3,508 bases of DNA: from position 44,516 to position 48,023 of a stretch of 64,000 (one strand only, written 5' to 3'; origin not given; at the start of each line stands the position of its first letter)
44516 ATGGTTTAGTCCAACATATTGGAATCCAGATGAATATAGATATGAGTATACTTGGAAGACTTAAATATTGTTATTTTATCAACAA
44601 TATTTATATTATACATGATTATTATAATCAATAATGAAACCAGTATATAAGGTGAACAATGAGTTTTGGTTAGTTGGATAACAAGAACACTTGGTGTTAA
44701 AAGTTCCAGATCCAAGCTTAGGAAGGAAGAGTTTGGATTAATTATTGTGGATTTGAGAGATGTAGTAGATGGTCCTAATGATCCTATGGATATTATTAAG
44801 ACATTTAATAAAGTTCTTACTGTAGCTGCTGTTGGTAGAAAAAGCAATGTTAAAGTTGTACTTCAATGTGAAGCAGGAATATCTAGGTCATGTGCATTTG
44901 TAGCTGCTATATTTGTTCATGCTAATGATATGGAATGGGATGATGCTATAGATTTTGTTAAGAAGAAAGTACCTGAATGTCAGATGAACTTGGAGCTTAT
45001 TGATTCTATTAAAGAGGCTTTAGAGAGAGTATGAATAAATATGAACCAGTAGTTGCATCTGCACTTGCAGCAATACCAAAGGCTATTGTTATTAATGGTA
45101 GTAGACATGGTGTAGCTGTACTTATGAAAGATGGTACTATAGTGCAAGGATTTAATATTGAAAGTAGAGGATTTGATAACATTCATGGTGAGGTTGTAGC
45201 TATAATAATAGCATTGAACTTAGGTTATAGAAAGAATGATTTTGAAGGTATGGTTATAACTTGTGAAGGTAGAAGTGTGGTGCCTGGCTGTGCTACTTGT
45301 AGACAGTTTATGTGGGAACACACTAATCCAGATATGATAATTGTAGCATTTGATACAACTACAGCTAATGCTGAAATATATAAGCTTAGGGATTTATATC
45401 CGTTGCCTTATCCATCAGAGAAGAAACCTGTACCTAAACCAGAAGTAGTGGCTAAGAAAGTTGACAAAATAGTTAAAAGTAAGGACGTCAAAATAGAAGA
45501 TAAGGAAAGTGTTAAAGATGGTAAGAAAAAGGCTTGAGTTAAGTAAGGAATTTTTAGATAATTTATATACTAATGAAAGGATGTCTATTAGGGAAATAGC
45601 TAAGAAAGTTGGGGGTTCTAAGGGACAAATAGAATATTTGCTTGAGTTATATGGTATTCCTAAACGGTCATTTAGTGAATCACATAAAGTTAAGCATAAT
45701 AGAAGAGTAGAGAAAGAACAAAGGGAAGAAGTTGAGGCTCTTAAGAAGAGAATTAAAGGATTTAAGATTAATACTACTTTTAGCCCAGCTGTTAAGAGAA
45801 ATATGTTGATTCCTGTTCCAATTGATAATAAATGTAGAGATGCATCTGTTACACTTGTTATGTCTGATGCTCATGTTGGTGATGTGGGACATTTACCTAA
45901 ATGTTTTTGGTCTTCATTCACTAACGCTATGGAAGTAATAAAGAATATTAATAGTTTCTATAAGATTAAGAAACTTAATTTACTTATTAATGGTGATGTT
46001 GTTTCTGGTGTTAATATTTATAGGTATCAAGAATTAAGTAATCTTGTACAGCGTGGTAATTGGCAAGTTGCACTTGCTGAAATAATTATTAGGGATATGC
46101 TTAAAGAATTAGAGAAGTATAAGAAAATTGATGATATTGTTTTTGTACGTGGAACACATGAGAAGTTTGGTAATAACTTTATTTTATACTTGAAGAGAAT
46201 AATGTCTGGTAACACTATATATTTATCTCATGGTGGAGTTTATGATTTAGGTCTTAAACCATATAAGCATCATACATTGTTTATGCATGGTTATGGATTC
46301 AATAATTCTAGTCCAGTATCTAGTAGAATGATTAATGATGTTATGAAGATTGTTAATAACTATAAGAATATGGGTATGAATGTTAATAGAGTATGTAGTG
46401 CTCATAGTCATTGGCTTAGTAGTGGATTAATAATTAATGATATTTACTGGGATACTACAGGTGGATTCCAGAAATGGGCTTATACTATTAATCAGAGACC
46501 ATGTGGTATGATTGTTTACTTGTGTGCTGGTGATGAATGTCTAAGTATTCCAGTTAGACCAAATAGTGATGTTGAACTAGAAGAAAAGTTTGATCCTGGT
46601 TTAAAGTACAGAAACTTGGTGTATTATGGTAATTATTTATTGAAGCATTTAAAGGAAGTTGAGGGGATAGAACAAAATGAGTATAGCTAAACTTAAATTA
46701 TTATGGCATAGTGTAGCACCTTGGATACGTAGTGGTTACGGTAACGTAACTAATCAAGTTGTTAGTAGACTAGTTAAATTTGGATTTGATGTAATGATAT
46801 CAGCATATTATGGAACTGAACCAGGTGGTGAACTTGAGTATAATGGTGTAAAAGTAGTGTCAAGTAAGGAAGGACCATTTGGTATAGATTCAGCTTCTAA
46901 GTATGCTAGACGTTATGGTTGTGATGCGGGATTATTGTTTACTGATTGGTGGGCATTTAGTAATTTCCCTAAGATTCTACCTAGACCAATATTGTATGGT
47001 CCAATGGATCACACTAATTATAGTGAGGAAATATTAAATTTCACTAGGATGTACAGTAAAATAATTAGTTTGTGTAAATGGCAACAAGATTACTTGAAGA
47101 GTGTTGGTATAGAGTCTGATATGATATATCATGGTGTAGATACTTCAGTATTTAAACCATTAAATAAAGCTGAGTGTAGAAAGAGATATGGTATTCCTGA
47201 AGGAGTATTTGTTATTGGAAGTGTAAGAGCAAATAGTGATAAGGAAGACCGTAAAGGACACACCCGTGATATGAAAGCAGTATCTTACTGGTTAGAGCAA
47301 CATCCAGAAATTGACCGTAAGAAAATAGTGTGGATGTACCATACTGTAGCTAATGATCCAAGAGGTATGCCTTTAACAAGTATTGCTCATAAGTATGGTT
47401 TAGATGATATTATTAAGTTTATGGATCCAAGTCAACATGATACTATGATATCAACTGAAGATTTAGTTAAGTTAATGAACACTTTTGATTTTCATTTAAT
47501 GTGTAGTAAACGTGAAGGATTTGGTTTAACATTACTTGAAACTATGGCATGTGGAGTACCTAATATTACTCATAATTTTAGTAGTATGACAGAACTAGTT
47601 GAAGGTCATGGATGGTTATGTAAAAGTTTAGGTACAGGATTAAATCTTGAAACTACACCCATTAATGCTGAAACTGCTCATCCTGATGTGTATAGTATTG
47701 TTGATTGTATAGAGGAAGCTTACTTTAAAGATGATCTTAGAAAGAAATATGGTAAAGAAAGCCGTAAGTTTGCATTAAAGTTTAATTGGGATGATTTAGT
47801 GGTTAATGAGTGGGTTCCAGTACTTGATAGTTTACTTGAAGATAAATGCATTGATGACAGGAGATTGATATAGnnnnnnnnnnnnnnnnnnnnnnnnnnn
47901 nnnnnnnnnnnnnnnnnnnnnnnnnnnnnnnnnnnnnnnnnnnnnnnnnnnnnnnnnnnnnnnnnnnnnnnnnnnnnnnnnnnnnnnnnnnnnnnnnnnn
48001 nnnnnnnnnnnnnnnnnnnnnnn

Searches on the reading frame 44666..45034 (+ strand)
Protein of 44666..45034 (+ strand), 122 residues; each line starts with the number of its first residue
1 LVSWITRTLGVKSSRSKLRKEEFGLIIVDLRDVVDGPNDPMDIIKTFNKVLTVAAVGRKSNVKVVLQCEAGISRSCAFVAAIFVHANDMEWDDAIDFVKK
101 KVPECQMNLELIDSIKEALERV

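Call 3: search_protein_families(library=pfam, proteins=[window:44666-45034:+], max_evalue=0.01)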
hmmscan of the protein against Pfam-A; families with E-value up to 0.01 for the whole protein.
window:44666-45034:+ (122 aa): 2 families
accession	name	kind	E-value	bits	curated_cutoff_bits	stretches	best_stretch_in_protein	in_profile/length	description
PF00782.25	DSPc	-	5.2e-11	42.9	33.5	1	20-117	37-129/133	Dual specificity phosphatase, catalytic domain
PF00102.32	Y_phosphatase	-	7.1e-05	23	20.9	1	36-85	147-193/234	Protein-tyrosine phosphatase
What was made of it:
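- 44666..45034 (+): Stand-alone minimal DSP (P-loop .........); not part of the module. Pfam DSPc 5e-11 (call 3).
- Checked: The second CX5R protein at 44666-45034 is also real (DSPc 5e-11, call 3).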

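Call 4: search_protein_families(library=ncbifam, proteins=[window:44666-45034:+], max_evalue=0.01)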
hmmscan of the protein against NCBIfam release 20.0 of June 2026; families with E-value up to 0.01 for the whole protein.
window:44666-45034:+ (122 aa): 0 families

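Call 70: search_protein_families(library=phrogs, proteins=[window:44666-45034:+], max_evalue=0.001)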
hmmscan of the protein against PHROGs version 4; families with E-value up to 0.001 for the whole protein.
window:44666-45034:+ (122 aa): 1 family
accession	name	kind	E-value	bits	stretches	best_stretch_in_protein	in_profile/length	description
phrog_17568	-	DNA, RNA and nucleotide metabolism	8.9e-05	23.4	1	7-102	41-127/166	thymidylate synthase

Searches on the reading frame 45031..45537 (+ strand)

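Call 3: search_protein_families(library=pfam, proteins=[window:45031-45537:+], max_evalue=0.01)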
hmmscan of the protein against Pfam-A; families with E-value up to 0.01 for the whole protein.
window:45031-45537:+ (168 aa): 1 family
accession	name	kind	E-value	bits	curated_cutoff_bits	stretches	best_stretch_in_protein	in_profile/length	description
PF00383.29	dCMP_cyt_deam_1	-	1.8e-07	31.4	25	1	4-104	4-100/102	Cytidine and deoxycytidylate deaminase zinc-binding region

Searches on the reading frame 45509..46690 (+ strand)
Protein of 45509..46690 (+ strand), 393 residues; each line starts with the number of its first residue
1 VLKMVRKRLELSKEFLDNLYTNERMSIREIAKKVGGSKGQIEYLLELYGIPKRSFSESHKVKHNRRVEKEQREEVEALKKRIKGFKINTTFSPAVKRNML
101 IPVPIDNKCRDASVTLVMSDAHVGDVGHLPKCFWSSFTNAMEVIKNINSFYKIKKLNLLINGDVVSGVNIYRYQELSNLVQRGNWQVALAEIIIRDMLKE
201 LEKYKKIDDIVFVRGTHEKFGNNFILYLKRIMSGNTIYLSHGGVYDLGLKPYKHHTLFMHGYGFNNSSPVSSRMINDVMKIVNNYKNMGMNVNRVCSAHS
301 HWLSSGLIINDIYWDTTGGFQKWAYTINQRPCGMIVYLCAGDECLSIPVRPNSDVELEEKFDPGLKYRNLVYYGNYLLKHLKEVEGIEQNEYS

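Call 3: search_protein_families(library=pfam, proteins=[window:45509-46690:+], max_evalue=0.01)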
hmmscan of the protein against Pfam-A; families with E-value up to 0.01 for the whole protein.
window:45509-46690:+ (393 aa): 0 families

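Call 33: search_protein_families(library=ncbifam, proteins=[window:45509-46690:+], max_evalue=0.001)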
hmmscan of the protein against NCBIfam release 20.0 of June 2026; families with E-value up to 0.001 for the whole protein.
window:45509-46690:+ (393 aa): 1 family
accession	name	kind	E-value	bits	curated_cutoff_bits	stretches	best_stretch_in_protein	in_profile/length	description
NF003118.0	PRK04036.1-3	equivalog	0.00093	18.3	445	0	108-176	221-284/481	DNA-directed DNA polymerase II small subunit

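Call 69: search_solved_structures(query=window:45509-46690:+, max_evalue=1)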
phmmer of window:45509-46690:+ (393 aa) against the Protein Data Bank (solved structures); distinct sequences matched with E-value up to 1: 2.
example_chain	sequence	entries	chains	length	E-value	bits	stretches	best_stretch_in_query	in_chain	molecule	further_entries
8i3e_A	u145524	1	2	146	0.066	15.5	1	7-92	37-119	ELKS/Rab6-interacting/CAST family member 1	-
7lq4_A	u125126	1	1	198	0.22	13.8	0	66-96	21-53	WhiG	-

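Call 70: search_protein_families(library=phrogs, proteins=[window:45509-46690:+], max_evalue=0.001)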
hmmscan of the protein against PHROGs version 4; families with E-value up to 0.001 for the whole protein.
window:45509-46690:+ (393 aa): 6 families
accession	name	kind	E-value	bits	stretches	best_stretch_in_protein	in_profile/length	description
phrog_284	-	DNA, RNA and nucleotide metabolism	6.9e-07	29.5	1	59-220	77-244/398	exonuclease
phrog_8446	-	DNA, RNA and nucleotide metabolism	2.4e-05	25.1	1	11-60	59-108/211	HNH endonuclease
phrog_7545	-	DNA, RNA and nucleotide metabolism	5.8e-05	24.3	1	13-72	7-66/160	HNH endonuclease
phrog_12058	-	unknown function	0.00016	21.1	1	8-60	433-485/768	-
phrog_9759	-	DNA, RNA and nucleotide metabolism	0.00021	22.3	1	8-63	3-58/242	DNA binding protein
phrog_323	-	transcription regulation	0.00023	21.8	1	14-73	103-155/319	transcriptional regulator, D5-like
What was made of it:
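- Tried and rejected: I rejected it because its only matches are a phage exonuclease family, the PolD small subunit, and DNA-binding N-terminal hits (calls 33, 69, 70).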

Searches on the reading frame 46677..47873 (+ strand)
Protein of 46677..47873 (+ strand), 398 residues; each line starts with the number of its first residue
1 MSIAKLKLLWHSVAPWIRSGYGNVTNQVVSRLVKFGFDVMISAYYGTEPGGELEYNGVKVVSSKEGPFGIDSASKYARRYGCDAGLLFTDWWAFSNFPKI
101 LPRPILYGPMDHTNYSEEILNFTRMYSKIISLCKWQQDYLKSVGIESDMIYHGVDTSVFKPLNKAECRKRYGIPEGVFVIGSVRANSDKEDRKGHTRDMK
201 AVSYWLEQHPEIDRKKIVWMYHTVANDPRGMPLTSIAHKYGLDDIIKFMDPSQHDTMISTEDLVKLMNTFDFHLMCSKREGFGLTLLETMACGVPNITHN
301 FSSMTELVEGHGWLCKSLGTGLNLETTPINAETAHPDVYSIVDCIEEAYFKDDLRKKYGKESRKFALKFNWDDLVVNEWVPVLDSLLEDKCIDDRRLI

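Call 3: search_protein_families(library=pfam, proteins=[window:46677-47873:+], max_evalue=0.01)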
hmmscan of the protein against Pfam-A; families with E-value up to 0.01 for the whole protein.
window:46677-47873:+ (398 aa): 3 families
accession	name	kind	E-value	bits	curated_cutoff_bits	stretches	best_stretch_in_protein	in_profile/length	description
PF13692.12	Glyco_trans_1_4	-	1.2e-11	45.5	27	1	198-316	13-125/142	Glycosyl transferases group 1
PF00534.26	Glycos_transf_1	-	8.2e-11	42.2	26.4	1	216-315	45-140/172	Glycosyl transferases group 1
PF20706.3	GT4-conflict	-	1.6e-05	24.5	26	1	260-310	272-322/385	Family 4 Glycosyltransferase in conflict systems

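Call 33: search_protein_families(library=ncbifam, proteins=[window:46677-47873:+], max_evalue=0.001)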
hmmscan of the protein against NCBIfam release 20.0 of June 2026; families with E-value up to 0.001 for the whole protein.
window:46677-47873:+ (398 aa): 13 families
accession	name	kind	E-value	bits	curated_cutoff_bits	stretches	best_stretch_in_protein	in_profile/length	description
TIGR04047.1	MSMEG_0565_glyc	hypoth_equivalog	3.4e-12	46.1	259.85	1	258-311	265-318/373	MSMEG_0565 family glycosyltransferase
TIGR03449.1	mycothiol_MshA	equivalog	5.5e-12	45.3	462.5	1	148-372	191-390/406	D-inositol-3-phosphate glycosyltransferase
TIGR03999.1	thiol_BshA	equivalog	2.5e-11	43.1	273.7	1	148-316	170-321/375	N-acetyl-alpha-D-glucosaminyl L-malate synthase BshA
NF053787.1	GlcN_PG_synth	equivalog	6.5e-11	41.7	480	1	255-317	247-310/361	N-acetylglucosaminyl phosphatidylglycerol synthase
TIGR03088.1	stp2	hypoth_equivalog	3.5e-10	39.5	409.05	1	132-310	147-313/374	TIGR03088 family PEP-CTERM/XrtA system glycosyltransferase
NF038298.1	EPS_HpsO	equivalog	3.3e-06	26.1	575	1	149-314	173-333/388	hormogonium polysaccharide biosynthesis glycosyltransferase HpsO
NF041876.1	EPS_EpsE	equivalog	1.1e-05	24.9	400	1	153-309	194-335/389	exopolysaccharide biosynthesis GT4 family glycosyltransferase EpsE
TIGR02918.1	TIGR02918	equivalog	5.2e-05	22.1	574.6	1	241-302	364-425/500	accessory Sec system glycosyltransferase GtfA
NF038011.1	PelF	equivalog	0.00016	20.9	100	1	150-320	285-434/489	GT4 family glycosyltransferase PelF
TIGR02149.1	glgA_Coryne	subfamily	0.00018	20.8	302.4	1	256-374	270-379/391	glycogen synthase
TIGR04005.1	wcaL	equivalog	0.00032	19.7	537.6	1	212-315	247-352/406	colanic acid biosynthesis glycosyltransferase WcaL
NF038255.1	exopoly_VpsD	equivalog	0.00058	18.8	300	0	233-300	252-313/381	VpsD family glycosyltransferase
NF007396.0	PRK09922.1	equivalog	0.00086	18.3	385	0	272-308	262-299/361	lipopolysaccharide 1,6-galactosyltransferase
